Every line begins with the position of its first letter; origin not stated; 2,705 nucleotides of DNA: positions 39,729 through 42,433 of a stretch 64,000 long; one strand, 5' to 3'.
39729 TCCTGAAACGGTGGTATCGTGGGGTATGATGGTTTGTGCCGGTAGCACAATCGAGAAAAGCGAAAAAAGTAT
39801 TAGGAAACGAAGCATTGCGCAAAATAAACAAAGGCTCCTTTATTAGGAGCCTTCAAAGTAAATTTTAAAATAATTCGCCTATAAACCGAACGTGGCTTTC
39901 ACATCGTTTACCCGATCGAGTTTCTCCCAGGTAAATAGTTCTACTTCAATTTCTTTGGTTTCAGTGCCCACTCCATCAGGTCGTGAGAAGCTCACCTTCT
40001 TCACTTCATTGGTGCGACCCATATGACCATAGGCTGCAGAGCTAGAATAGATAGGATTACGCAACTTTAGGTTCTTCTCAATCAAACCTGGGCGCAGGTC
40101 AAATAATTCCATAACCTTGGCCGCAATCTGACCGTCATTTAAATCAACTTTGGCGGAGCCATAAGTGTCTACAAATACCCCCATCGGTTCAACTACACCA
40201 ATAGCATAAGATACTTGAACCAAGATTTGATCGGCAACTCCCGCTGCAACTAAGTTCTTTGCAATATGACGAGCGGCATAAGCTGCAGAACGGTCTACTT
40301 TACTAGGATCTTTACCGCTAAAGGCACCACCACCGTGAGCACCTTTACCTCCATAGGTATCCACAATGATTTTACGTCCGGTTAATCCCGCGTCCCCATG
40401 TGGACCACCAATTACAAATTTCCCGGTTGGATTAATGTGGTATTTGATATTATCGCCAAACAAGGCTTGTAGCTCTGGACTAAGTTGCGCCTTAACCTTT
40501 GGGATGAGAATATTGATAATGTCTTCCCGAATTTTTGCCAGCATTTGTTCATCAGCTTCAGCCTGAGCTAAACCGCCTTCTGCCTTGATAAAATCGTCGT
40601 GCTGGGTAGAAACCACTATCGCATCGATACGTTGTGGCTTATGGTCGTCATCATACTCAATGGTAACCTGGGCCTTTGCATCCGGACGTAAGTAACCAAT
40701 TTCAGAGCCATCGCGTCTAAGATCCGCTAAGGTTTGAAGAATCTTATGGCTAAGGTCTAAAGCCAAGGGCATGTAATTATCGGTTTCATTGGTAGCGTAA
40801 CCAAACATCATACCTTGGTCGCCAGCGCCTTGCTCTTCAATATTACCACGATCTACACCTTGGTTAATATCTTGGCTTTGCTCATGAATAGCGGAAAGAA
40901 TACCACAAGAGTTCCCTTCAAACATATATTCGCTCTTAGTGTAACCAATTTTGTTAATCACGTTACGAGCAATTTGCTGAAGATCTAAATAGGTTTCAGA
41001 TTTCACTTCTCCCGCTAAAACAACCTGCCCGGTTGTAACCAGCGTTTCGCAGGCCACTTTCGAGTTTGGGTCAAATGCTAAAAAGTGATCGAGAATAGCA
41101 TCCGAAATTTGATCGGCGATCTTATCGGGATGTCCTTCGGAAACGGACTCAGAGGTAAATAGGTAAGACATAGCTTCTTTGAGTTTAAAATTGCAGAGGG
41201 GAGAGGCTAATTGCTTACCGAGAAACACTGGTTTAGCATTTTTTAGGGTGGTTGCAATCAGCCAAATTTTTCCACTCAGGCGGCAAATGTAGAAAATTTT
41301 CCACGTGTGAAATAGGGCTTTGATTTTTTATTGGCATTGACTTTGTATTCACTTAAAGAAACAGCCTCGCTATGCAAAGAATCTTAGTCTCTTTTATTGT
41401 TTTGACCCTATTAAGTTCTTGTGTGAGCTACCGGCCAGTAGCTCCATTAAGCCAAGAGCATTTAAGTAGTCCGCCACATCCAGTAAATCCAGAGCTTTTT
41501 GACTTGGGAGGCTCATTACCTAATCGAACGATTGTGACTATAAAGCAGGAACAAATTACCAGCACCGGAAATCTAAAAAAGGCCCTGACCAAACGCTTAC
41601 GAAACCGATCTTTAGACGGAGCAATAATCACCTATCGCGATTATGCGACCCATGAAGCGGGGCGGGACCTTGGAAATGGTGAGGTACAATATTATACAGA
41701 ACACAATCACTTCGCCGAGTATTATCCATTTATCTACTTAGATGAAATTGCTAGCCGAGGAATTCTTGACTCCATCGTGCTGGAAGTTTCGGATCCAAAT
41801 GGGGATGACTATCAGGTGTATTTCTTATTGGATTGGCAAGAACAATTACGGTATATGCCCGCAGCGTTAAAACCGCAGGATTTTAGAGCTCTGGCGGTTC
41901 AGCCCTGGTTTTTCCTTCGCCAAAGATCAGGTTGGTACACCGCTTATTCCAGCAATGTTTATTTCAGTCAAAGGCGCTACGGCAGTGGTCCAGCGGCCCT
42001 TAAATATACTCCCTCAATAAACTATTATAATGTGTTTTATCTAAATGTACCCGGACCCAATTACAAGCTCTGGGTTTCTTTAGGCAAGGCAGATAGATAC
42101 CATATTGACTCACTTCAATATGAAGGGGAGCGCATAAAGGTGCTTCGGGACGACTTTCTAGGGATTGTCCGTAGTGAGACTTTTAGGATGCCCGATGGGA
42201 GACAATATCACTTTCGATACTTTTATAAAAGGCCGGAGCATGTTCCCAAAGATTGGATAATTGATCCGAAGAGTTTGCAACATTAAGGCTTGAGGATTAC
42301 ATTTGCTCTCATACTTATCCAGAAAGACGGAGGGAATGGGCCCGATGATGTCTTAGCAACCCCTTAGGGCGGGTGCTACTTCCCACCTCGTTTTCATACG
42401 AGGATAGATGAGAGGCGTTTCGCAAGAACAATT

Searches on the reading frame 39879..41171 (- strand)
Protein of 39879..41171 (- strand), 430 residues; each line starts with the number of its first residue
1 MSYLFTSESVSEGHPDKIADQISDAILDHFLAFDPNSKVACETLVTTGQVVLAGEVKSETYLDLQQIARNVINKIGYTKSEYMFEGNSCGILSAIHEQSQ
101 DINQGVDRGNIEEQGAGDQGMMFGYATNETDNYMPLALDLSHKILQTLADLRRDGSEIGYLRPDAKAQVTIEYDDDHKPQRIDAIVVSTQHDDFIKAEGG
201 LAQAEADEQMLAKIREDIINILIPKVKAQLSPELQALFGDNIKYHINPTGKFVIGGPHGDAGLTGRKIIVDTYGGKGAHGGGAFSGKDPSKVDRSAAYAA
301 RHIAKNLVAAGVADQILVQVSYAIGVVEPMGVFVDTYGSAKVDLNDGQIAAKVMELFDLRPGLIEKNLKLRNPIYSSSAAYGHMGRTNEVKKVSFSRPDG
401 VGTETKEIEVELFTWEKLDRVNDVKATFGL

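Call 12: find_related_loci(query=window:39879-41171:-, collection=genome_contigs, flank=600)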
Query window:39879-41171:- (430 aa) in genome_contigs; peptide patterns used: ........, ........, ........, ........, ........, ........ (x = any residue, [..] = any of these).
600 stretches matched a pattern (row limit reached: there are more); 598 encode a relative of the query (tblastn E <= 1e-3); the best 80 are kept; 80 distinct loci.
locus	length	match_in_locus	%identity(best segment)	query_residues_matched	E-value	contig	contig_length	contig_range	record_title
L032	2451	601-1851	78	1-430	0e+0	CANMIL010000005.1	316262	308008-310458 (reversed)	uncultured Tenacibaculum sp. isolate 4-648-3Z.fasta genome assembly, contig: NODE_5, whole genome shotgun sequence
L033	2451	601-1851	75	1-430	0e+0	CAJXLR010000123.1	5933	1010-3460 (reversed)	MAG TPA_asm: uncultured Bacteroidetes bacterium isolate SRR4030075_bin.65_MetaBAT_v2.12.1_MAG genome assembly, contig: N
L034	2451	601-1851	76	1-430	0e+0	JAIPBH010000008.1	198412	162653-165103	MAG: Flavobacteriaceae bacterium isolate Tobar13m-G22 Tobar13m-C72, whole genome shotgun sequence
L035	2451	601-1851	76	1-430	0e+0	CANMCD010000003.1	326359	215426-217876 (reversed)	uncultured Tenacibaculum sp. isolate 1120.fasta genome assembly, contig: NODE_3, whole genome shotgun sequence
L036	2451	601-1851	76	1-430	0e+0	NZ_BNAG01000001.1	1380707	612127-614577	Roseivirga thermotolerans strain CGMCC 1.15111 sequence01, whole genome shotgun sequence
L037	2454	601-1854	75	1-430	0e+0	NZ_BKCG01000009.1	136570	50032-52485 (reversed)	Patiriisocius marinus strain KCTC 32322T sequence09, whole genome shotgun sequence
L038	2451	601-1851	74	1-430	0e+0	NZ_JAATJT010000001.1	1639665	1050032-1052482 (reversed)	Gaetbulibacter sp. S0825 Scaffold1_1, whole genome shotgun sequence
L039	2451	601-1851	74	1-430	0e+0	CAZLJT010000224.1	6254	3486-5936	MAG TPA_asm: uncultured Aquiflexum sp. isolate SRP319275_co1_317 genome assembly, contig: NODE_17619_length_6254_cov_5.3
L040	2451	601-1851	75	1-430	0e+0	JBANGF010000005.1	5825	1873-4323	MAG: Bacteroidota bacterium isolate altamaha_2019_sw_WHONDRS-S19S_0010_B_bin.166 scaffold_88715, whole genome shotgun se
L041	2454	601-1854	76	1-430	0e+0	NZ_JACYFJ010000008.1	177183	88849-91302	Euzebyella saccharophila strain 7SM30 NODE_8_length_177183_cov_75.5556, whole genome shotgun sequence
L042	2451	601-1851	75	1-430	0e+0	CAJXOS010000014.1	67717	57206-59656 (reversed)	MAG TPA_asm: uncultured Lewinella sp. isolate SRR3880208_bin.3_MetaBAT_v2.12.1_MAG genome assembly, contig: NODE_64_leng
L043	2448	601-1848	76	1-430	0e+0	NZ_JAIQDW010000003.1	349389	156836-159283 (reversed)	Flavobacterium hibisci strain THG-HG1.4 NODE_3_length_349389_cov_34.794999, whole genome shotgun sequence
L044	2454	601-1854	74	1-430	0e+0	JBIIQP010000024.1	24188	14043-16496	MAG: Crocinitomicaceae bacterium isolate ME2003-07-23pf_3300044630_group2_bin137 Rohwer_bin677_scaffold_1337_c1, whole g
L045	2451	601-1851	74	1-430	0e+0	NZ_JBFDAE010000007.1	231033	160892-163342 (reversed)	Algibacter sp. 2305UL17-15 contig7, whole genome shotgun sequence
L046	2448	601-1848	74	1-430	0e+0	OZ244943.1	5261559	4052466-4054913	MAG: Reichenbachiella sp. isolate a3e05d79-69d8-4949-a7ba-618a7e226566 genome assembly, chromosome: 1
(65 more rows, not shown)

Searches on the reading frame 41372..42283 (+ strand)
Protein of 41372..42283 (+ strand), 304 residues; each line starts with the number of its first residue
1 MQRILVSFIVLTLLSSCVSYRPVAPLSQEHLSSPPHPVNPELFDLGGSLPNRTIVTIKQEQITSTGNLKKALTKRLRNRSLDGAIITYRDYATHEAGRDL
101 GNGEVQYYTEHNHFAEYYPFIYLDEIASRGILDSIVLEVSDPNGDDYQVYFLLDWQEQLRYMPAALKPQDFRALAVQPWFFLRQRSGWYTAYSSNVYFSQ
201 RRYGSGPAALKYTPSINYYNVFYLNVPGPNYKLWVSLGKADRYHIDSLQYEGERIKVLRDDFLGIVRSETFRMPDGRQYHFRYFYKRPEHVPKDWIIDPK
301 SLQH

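Call 40: find_related_loci(query=window:41372-42283:+, collection=genome_contigs, flank=1500)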
Query window:41372-42283:+ (304 aa) in genome_contigs; peptide patterns used: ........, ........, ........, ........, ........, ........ (x = any residue, [..] = any of these).
116 stretches matched a pattern, but none encodes a relative of the query by tblastn (E <= 1e-3).
